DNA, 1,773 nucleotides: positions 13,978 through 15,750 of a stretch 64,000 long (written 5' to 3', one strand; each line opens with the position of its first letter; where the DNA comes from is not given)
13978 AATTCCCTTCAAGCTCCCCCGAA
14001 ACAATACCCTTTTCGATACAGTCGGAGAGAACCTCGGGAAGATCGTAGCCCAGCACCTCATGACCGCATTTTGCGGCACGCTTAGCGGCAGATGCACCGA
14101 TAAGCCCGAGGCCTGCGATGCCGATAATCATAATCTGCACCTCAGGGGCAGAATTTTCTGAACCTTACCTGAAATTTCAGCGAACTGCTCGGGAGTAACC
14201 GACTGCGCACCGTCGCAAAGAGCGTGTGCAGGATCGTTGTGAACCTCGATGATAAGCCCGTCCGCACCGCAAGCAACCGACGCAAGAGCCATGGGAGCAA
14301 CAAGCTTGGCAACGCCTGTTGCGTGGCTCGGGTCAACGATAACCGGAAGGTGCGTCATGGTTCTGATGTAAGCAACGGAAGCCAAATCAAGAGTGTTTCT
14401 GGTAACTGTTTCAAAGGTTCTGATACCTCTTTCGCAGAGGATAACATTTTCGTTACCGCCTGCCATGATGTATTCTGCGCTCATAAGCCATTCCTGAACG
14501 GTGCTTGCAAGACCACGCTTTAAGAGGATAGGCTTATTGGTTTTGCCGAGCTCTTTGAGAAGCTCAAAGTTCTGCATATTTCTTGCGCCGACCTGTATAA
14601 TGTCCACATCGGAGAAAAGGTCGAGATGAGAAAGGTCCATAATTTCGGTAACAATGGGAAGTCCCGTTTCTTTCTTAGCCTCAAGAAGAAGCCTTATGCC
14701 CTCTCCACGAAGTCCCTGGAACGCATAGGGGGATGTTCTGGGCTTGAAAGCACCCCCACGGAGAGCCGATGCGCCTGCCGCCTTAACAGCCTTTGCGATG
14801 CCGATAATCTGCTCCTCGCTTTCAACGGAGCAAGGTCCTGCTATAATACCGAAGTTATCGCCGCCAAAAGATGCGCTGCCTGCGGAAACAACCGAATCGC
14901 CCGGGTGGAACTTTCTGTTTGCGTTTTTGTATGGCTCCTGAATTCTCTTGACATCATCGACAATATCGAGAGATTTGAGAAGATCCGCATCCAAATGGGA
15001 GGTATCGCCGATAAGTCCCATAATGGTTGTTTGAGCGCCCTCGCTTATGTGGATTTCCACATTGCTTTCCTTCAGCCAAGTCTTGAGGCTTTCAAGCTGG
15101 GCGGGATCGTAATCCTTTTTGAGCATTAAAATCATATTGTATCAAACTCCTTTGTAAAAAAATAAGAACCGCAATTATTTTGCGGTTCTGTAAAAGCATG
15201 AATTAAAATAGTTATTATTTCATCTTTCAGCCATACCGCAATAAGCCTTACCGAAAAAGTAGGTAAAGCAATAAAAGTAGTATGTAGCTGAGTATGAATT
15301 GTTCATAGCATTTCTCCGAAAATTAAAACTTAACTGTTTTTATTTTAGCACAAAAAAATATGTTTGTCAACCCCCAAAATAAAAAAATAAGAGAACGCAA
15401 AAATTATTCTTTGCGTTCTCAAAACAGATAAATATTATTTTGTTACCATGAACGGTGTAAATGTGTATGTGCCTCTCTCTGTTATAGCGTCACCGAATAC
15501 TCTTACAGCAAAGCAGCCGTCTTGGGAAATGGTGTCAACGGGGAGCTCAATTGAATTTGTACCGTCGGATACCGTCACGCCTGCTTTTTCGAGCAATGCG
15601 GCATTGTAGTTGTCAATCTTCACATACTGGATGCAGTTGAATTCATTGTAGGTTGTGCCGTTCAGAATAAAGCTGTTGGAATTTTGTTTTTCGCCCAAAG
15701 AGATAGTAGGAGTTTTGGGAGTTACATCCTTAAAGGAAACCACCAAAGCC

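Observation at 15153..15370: Tyr/Phe-rich leader peptide plus terminator: a ribosome-mediated attenuator in front of the aroF-tyrA-aroB-aroA-aroC-pheA-aroE/K operon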

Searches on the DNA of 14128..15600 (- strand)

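Call 5: search_rna_families(source=window, start=14900, end=15600, threshold=evalue, max_evalue=10)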
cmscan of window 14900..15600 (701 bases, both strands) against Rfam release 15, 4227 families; matches with E-value up to 10: 9.
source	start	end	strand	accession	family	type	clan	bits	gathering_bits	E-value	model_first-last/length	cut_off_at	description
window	15392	15459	-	RF03100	RAGATH-27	Gene; sRNA;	-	22.8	76.1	1.2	1-86/86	no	RAGATH-27 RNA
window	15159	15219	-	RF01859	Phe_leader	Cis-reg; leader;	-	19.5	55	1.4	1-125/125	no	Phenylalanine leader peptide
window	15121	15192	+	RF01820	RsaE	Gene; sRNA;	-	16.4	79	5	1-112/112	no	RNA Staph. aureus E (RoxS)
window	15334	15415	-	RF00114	S15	Cis-reg; leader;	CL00121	14.8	39.5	0.83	7-88/117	no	Ribosomal S15 leader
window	15127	15195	+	RF01472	rli40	Gene; sRNA;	-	14.3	100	0.45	1-263/263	no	Listeria sRNA rli40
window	15356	15462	-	RF02411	snoR138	Gene; snRNA; snoRNA; HACA-box;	-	14.2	44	5.2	1-154/154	no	Small nucleolar RNA snoR138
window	15135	15225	-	RF02080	STnc170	Gene; sRNA;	-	13.2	80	1.9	1-333/333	no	Salmonella enterica sRNA STnc170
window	15358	15396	+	RF00522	PreQ1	Cis-reg; riboswitch;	-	13.1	39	9.4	1-45/45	no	PreQ1 (pre queuosine) riboswitch aptamer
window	15371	15446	-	RF01844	SmY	Gene; snRNA; splicing;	-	12.2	39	6.5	1-80/80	no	SmY spliceosomal RNA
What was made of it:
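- On Rfam Phe_leader (RF01859; proteobacterial pheL): 19.5 bits, E=1.4, covering only the terminator region 15219..15159 (call 5).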

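Call 28: search_rna_families(sources=[L018, L045, L046, L049, L051, L056, L058, L060, L067, L071, L074, L076, L077, L003, L043, L023, L011, L005, L027, L035], threshold=gathering)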
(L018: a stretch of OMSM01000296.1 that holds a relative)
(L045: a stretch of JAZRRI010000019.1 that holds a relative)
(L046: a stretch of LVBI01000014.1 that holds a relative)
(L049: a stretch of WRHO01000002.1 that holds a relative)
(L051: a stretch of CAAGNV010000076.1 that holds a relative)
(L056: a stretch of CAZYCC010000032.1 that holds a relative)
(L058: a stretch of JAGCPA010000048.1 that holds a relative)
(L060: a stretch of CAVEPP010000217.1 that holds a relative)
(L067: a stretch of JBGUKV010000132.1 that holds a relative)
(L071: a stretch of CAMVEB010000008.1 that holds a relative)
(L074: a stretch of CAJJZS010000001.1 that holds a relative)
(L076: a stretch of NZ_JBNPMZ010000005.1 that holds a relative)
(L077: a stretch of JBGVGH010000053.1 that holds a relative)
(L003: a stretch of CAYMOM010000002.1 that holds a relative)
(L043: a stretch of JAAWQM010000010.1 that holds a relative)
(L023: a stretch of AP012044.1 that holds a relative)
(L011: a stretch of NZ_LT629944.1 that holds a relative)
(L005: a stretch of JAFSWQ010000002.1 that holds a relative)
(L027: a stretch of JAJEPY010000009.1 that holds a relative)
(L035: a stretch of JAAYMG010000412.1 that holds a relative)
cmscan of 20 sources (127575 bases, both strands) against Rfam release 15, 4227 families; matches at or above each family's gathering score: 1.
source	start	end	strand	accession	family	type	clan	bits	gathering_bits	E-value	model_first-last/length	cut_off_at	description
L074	5259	5503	+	RF00230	T-box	Cis-reg; leader;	-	93.6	93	6.6e-19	1-219/219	no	T-box leader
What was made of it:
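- One related contig has a T-box downstream of an aroF paralogue (L074 5259..5503; call 28).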

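Call 57: build_rna_model(alignment_id=A2, structure=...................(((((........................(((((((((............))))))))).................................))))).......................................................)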
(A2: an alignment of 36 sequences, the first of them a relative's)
Model R1 built from alignment A2 (36 sequences, 171 columns); structure: as given.
model positions 102; base pairs 14; branch points 0; effective number of sequences 16.28; information 0.59 bits per position. Calibrated on 0.2 Mb of random sequence (short: E-values are rough).
structure used (alignment columns):
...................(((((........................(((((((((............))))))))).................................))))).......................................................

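Call 58: search_with_rna_model(model_id=R1, source=window, max_evalue=10, show_alignments=1)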
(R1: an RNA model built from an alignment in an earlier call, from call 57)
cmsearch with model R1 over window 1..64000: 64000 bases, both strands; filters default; matches with E-value up to 10: 1.
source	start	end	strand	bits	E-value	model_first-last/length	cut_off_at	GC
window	15200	15300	-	67.5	1.6e-11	1-102/102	no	0.31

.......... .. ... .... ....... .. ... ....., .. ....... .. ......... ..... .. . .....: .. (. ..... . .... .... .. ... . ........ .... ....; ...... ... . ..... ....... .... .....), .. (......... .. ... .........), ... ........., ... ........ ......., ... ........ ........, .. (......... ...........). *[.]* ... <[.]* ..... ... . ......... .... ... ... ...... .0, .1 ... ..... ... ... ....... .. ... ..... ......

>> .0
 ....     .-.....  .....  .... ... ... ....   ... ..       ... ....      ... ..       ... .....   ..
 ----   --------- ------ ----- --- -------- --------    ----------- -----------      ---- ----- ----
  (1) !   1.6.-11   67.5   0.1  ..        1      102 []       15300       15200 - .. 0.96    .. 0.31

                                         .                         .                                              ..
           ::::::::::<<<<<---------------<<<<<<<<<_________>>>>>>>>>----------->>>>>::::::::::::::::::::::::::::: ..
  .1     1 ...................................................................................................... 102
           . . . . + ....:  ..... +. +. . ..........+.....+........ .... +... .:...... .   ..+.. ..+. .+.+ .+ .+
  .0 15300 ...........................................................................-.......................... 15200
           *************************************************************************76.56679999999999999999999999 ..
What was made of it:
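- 15220..15306 (-): Leader ORF: 28 codons plus stop, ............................. A model built from homologues only hits 15300..15200 (67.5 bits, E=1.6e-11; call 58).
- On Clostridial aroF Tyr/Phe leader family (defined in this session): Model R1 (36 sequences; call 57) gives one hit in the window, 15300..15200 (-), 67.5 bits, E=1.6e-11 (call 58).
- A covariance model built from 36 homologues without the window finds a single hit in 64 kb, at 15300..15200 (67.5 bits, E=1.6e-11; call 58).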

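Call 59: search_with_rna_model(model_id=R1, sources=[L001, L002, L003, L004, L005, L006, L007, L008, L009, L010, L011, L012, L013, L014, L015, L016, L017, L018, L019, L020, L021, L022, L023, L024, L025, L026, L027, L028, L029, L030, L031, L032, L033, L034, L035, L036, L037, L038, L039, L040, L041, L042, L043, L044, L045, L046, L047, L048, L049, L050, L051, L052, L053, L054, L055, L056, L057, L058, L059, L060, L061, L062, L063, L064, L065, L066, L067, L068, L069, L070, L071, L072, L073, L074, L075, L076, L077, L078, L079, L080], max_evalue=0.01)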
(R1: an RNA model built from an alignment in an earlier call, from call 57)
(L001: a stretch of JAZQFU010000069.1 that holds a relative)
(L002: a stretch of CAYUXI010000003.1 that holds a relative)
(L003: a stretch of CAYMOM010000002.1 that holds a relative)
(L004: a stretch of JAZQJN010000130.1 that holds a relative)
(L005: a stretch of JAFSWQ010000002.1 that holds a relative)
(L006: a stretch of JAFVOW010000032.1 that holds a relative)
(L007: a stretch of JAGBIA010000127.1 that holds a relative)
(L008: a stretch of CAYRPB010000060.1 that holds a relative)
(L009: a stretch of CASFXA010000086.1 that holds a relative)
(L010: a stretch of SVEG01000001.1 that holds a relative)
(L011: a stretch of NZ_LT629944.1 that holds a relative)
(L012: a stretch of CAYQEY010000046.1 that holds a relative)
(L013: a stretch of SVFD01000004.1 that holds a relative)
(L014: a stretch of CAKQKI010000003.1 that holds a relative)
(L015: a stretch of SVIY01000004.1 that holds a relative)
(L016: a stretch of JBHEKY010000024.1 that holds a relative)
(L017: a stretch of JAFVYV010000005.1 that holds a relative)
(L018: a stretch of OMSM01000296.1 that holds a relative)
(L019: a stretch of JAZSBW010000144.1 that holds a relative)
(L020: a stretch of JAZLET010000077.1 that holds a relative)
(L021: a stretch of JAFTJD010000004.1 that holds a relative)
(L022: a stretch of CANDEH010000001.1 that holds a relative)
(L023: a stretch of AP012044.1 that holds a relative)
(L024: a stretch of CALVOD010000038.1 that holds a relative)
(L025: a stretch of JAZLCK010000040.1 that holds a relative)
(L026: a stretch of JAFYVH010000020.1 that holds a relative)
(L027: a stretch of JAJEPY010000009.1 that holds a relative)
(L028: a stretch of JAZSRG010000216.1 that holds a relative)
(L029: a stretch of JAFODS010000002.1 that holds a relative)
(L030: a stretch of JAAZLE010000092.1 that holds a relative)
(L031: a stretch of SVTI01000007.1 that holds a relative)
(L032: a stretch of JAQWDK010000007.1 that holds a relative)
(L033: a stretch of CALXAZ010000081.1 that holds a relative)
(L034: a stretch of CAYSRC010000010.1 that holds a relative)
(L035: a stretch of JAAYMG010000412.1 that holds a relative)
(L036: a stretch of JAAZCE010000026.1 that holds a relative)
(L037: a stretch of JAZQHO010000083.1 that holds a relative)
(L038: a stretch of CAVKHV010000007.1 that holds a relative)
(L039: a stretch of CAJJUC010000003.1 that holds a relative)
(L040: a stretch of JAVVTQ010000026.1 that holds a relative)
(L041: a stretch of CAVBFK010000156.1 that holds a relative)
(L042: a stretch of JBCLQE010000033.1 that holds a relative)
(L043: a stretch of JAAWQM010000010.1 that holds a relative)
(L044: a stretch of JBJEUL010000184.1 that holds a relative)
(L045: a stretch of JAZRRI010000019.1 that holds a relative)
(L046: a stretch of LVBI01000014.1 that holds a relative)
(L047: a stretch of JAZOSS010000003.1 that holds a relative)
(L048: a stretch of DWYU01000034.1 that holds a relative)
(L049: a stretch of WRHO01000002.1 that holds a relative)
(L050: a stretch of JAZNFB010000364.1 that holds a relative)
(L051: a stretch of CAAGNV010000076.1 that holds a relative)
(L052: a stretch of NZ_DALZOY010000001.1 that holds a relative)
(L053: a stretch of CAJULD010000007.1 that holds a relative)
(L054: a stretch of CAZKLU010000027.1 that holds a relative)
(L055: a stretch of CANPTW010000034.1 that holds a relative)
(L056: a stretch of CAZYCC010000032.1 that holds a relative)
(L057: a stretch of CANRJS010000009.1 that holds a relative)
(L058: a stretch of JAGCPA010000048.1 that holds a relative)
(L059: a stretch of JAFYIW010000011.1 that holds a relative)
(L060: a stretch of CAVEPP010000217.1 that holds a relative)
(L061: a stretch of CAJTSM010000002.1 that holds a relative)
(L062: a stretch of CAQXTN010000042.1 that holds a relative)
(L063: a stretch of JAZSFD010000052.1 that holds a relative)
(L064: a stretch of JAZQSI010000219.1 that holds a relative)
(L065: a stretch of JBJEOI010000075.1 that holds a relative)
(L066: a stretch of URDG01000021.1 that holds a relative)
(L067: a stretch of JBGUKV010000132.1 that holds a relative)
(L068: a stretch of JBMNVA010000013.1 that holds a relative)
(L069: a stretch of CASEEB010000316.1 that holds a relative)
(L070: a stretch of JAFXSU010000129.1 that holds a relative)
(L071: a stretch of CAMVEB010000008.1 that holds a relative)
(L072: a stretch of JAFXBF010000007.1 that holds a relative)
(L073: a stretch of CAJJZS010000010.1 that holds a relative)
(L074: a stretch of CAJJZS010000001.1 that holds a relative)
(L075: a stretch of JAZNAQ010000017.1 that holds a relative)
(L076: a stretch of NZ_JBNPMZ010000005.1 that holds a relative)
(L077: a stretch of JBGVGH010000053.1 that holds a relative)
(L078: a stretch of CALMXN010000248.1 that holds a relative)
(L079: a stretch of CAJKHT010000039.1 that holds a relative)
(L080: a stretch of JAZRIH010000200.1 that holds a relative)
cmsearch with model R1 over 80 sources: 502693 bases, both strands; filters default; matches with E-value up to 0.01: 30.
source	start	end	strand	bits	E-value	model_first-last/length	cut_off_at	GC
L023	2822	2923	+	101.2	1.4e-17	1-102/102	no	0.39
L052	2817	2918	+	96.4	1.3e-16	1-102/102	no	0.44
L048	2811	2912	+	91.1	1.7e-15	1-102/102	no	0.46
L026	2836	2937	+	87.9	7.6e-15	1-102/102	no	0.34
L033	2804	2908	+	85.6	2.2e-14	1-102/102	no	0.36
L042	2815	2916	+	72.4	1.2e-11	1-102/102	no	0.45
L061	2807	2902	+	71.4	1.9e-11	1-102/102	no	0.46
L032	2788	2895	+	66.6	1.8e-10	1-102/102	no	0.35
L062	2799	2894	+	65.7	2.9e-10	1-102/102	no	0.48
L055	2810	2914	+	64.1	6.3e-10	1-102/102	no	0.5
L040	2820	2925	+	63.1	1e-09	1-102/102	no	0.35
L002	2805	2900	+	59.1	6.5e-09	1-102/102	no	0.42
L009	2112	2220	+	58.7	8e-09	1-102/102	no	0.43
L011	2797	2905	+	57.3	1.6e-08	1-102/102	no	0.42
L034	2769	2878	+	55.8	3.1e-08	1-102/102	no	0.55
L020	2842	2937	+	55.8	3.2e-08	1-102/102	no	0.32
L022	2763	2861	+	55.1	4.5e-08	1-102/102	no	0.4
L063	2776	2886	+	52.4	1.6e-07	1-102/102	no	0.34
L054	719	825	+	48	1.3e-06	1-102/102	no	0.36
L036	2801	2899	+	47.1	2e-06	1-102/102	no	0.34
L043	939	1041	+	43.3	1.2e-05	1-102/102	no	0.45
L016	2800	2889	+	43.2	1.2e-05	1-102/102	no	0.34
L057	2795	2904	+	42.6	1.7e-05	1-102/102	no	0.45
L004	1885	1981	+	40.8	3.9e-05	1-102/102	no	0.26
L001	2832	2935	+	40.6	4.3e-05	1-102/102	no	0.31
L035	2810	2919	+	38.5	0.00012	1-102/102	no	0.33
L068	2835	2950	+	38.1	0.00014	1-102/102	no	0.39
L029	2845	2923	+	36.7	0.00028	1-102/102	no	0.25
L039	2840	2939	+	33.8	0.0011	1-102/102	no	0.3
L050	971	1067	+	31.3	0.0035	1-102/102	no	0.38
